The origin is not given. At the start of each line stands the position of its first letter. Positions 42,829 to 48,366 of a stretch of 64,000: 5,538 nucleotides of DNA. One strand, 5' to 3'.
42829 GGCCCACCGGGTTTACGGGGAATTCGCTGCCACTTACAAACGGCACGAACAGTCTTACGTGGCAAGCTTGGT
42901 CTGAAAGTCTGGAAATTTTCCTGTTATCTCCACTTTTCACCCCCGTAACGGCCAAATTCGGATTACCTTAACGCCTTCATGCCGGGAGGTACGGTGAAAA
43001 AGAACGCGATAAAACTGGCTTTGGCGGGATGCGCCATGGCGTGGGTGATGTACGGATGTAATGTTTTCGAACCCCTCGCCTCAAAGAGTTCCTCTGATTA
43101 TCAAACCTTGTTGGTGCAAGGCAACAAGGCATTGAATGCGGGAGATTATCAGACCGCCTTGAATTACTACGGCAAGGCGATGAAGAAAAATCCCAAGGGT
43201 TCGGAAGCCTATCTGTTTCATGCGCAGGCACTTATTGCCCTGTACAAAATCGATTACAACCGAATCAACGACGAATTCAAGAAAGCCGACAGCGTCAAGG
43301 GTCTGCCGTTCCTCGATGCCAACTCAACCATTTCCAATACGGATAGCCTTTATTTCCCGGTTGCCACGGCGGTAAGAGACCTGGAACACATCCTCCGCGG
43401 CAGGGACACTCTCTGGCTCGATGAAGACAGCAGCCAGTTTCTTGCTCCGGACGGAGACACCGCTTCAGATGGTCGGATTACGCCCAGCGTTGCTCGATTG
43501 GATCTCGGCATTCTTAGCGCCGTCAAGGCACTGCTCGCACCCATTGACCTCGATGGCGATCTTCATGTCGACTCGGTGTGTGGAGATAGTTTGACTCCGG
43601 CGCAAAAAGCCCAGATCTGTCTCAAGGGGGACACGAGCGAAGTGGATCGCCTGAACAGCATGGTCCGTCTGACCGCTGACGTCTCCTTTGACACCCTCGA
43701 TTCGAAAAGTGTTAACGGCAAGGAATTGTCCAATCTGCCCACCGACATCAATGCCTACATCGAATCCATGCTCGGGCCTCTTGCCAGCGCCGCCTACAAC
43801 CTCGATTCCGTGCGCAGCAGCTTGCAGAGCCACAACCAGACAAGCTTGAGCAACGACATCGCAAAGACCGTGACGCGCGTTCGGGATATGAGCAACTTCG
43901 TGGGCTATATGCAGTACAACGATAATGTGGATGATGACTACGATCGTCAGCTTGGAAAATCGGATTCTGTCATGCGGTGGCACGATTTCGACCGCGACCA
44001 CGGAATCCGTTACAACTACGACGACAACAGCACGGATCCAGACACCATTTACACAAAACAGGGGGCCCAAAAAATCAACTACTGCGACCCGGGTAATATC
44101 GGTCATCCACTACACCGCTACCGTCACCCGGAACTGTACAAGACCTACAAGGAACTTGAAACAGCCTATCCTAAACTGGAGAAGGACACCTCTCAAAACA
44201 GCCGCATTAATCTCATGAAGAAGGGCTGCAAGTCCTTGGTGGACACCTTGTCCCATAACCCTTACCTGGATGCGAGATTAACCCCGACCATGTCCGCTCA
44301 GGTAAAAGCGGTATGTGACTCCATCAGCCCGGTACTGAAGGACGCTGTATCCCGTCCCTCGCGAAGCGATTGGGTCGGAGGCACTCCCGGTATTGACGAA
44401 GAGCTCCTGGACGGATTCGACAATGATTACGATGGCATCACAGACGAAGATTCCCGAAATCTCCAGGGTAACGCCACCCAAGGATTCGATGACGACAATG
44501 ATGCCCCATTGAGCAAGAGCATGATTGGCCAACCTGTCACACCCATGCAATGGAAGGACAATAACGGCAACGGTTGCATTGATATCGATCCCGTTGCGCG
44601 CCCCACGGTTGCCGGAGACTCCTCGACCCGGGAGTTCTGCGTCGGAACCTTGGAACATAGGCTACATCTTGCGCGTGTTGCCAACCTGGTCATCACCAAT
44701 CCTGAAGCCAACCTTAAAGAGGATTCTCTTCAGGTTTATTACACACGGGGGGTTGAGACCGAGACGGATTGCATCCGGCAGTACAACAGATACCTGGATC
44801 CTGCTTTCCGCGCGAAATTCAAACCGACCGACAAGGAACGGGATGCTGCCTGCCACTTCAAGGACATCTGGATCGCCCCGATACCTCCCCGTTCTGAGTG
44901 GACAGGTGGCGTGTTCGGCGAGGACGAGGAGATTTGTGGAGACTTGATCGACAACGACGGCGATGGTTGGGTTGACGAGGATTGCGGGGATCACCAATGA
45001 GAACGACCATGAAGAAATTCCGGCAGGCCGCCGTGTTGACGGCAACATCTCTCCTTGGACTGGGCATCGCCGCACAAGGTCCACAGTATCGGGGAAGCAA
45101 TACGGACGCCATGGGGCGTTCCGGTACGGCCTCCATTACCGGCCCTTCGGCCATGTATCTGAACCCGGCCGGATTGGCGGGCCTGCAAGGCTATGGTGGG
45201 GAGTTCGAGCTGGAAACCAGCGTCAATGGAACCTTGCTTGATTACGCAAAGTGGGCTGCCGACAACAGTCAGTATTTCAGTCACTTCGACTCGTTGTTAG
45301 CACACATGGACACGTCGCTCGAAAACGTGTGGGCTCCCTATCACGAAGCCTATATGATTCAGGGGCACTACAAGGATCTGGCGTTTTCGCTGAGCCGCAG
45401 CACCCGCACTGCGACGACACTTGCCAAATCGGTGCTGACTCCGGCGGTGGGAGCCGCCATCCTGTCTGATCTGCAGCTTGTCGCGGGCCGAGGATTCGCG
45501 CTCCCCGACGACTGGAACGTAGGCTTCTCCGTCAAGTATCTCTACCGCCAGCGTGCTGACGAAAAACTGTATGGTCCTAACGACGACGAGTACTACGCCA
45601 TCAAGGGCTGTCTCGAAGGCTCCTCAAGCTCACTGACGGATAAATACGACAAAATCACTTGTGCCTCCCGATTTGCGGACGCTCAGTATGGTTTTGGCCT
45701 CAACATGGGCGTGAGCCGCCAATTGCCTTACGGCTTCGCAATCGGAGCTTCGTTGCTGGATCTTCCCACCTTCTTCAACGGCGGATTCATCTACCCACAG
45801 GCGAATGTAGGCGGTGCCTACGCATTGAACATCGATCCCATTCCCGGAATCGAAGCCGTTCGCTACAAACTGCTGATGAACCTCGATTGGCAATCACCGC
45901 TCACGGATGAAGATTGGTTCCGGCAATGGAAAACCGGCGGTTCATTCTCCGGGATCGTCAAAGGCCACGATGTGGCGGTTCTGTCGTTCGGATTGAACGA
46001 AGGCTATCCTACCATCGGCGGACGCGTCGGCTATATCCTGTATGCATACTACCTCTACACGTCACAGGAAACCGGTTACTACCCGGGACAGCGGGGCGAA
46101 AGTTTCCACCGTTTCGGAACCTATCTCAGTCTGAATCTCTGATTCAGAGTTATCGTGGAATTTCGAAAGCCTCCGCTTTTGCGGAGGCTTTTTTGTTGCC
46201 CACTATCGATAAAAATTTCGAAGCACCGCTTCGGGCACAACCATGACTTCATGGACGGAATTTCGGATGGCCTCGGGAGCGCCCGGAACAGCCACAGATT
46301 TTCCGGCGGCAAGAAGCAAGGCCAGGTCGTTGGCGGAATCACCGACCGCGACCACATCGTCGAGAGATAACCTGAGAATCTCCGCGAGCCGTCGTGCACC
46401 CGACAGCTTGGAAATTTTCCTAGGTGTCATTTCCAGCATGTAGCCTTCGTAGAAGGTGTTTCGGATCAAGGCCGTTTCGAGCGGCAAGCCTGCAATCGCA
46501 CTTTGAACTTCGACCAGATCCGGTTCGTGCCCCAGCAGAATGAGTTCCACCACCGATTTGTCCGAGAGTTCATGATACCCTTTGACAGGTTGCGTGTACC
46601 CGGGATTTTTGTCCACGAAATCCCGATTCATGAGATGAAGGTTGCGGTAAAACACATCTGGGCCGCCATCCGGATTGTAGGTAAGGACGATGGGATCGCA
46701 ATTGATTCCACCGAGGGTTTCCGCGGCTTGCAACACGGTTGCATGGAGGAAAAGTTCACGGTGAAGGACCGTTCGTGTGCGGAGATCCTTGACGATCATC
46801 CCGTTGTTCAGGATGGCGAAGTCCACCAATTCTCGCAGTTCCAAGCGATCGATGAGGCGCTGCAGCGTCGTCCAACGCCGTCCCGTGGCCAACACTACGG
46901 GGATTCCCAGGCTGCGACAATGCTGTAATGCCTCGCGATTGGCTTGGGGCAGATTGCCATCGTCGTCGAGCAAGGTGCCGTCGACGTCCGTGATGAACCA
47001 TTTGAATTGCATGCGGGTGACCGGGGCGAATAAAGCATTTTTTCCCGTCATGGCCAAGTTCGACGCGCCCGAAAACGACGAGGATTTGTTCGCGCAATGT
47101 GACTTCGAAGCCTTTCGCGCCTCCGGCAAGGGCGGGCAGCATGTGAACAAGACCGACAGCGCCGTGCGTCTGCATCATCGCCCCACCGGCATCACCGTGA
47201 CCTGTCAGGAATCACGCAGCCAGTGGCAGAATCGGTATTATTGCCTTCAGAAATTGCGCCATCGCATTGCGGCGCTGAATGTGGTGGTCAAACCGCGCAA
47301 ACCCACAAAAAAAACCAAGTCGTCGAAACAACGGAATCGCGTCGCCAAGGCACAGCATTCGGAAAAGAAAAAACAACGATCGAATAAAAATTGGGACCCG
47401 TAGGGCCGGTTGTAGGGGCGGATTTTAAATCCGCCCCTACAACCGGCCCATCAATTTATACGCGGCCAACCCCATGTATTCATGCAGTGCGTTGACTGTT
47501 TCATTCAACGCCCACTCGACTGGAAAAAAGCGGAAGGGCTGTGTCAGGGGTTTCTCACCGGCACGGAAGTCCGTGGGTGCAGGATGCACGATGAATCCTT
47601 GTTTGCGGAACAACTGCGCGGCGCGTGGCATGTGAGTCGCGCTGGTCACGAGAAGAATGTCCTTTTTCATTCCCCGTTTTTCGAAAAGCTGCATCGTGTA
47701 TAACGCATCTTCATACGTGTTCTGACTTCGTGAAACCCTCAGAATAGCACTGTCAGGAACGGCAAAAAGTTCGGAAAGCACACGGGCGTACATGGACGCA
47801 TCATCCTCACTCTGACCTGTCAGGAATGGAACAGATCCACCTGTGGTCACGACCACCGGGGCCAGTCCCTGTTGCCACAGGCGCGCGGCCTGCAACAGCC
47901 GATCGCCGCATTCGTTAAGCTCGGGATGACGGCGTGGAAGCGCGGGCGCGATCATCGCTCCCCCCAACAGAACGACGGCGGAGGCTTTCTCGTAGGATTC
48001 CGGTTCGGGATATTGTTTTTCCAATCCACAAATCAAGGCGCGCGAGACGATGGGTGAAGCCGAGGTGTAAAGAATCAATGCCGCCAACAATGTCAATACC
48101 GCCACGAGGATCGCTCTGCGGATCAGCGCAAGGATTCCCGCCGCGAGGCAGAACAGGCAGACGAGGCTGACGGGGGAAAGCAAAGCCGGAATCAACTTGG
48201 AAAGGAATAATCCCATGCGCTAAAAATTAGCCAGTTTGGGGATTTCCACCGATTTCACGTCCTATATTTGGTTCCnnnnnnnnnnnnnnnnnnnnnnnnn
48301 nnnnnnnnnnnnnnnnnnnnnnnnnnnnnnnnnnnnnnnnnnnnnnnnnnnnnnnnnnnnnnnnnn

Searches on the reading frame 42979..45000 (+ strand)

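Call 23: search_protein_families(library=pfam, proteins=[window:42979-45000:+], max_evalue=0.001)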
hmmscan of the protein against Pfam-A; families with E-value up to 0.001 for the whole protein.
window:42979-45000:+ (673 aa): 1 family
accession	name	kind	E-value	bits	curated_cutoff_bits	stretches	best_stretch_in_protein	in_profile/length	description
PF14559.12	TPR_19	-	0.00012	22.8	25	1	52-88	2-38/68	Tetratricopeptide repeat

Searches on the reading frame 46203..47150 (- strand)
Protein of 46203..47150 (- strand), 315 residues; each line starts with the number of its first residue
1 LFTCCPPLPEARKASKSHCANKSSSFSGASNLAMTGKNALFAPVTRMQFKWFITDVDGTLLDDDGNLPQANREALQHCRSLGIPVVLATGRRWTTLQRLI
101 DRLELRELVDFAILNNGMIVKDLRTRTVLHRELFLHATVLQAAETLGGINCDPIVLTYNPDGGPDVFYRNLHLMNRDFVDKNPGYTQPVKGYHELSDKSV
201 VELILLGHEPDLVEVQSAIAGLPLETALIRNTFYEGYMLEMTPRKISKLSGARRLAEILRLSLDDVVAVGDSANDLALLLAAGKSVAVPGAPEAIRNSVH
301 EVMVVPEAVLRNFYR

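Call 23: search_protein_families(library=pfam, proteins=[window:46203-47150:-], max_evalue=0.001)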
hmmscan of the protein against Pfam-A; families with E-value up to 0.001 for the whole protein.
window:46203-47150:- (315 aa): 4 families
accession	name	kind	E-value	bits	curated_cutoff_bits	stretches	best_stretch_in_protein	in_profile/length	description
PF08282.18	Hydrolase_3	-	3e-36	125.9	20.9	1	53-302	2-242/255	haloacid dehalogenase-like hydrolase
PF05116.19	S6PP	-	3.2e-09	37.2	20.3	1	232-294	150-212/247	Sucrose-6F-phosphate phosphohydrolase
PF00702.32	Hydrolase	-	1.1e-08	36.1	26.4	0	56-113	87-145/191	haloacid dehalogenase-like hydrolase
PF13344.12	Hydrolase_6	-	8.9e-05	22.9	27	1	52-103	1-51/101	Haloacid dehalogenase-like hydrolase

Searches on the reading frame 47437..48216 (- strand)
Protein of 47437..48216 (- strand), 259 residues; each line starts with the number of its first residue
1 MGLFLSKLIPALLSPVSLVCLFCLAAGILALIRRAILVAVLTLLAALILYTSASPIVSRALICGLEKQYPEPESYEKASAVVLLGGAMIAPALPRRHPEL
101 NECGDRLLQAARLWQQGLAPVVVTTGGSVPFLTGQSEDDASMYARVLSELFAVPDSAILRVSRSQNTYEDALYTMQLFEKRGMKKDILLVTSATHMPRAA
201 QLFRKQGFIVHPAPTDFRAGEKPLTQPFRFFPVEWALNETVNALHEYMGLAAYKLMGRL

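Call 23: search_protein_families(library=pfam, proteins=[window:47437-48216:-], max_evalue=0.001)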
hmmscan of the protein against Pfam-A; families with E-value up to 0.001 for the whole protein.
window:47437-48216:- (259 aa): 1 family
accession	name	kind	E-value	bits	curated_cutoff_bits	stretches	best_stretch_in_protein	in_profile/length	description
PF02698.23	DUF218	-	8.3e-29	100.6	27.6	1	80-249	2-133/133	DUF218 domain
